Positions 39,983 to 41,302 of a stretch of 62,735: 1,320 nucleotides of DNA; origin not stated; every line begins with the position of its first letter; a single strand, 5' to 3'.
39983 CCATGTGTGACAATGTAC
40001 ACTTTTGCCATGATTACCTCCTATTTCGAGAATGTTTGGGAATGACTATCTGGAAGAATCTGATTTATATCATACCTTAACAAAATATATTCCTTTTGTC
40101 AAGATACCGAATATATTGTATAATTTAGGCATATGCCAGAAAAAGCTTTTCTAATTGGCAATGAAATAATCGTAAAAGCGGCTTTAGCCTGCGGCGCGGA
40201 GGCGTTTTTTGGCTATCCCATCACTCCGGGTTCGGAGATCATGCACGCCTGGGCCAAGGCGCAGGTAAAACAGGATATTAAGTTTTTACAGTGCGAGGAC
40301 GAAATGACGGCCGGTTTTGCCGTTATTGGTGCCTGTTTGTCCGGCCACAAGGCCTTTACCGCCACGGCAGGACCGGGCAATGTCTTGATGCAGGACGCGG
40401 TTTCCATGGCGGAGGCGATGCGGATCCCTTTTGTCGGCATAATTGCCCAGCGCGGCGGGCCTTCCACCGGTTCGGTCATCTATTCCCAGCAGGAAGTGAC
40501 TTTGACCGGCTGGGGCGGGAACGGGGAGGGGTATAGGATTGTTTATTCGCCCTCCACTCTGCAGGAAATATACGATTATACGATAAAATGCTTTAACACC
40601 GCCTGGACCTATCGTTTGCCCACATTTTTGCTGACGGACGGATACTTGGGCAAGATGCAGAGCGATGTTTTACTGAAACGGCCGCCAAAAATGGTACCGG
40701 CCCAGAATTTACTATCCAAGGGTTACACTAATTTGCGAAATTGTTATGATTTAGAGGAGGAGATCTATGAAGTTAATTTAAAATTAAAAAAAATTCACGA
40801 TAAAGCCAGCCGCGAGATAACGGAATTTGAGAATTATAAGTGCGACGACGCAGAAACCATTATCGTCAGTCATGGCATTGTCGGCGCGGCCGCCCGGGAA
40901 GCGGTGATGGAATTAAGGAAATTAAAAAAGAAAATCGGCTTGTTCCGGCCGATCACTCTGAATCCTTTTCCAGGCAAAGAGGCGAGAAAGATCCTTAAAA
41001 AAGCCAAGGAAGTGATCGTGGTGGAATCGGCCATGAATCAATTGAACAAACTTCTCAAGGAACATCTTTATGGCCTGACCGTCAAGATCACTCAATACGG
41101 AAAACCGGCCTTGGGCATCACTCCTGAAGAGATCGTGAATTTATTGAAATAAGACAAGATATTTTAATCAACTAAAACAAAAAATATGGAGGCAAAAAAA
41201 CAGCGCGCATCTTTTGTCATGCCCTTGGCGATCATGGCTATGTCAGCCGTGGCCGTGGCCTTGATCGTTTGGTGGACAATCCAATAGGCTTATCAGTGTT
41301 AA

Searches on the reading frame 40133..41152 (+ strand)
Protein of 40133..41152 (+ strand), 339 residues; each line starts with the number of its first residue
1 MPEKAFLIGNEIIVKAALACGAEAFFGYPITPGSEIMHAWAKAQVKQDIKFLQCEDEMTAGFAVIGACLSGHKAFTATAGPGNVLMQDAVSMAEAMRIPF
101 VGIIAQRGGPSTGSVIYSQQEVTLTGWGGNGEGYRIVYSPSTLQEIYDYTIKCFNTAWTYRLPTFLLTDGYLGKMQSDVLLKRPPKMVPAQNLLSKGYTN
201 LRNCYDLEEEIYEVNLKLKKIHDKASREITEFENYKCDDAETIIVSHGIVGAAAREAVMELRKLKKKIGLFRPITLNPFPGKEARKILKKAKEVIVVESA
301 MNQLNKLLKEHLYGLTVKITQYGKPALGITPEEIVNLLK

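Call 101: search_protein_families(library=pfam, max_evalue=0.001, proteins=[window:40133-41152:+])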
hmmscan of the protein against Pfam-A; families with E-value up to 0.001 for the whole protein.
window:40133-41152:+ (339 aa): 4 families
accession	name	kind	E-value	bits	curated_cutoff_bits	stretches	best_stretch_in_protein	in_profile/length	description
PF01855.24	POR_N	-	2.2e-41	142.5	27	1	16-188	2-174/231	Pyruvate flavodoxin/ferredoxin oxidoreductase, thiamine diP-bdg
PF17147.9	PFOR_II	-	1.4e-15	58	27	1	240-315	1-81/102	Pyruvate:ferredoxin oxidoreductase core domain II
PF02776.23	TPP_enzyme_N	-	1.8e-06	28.2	26.8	1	10-116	4-107/119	Thiamine pyrophosphate enzyme, N-terminal TPP binding domain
PF02780.25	Transketolase_C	-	0.00017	21.9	25.9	1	236-303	6-73/124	Transketolase, C-terminal domain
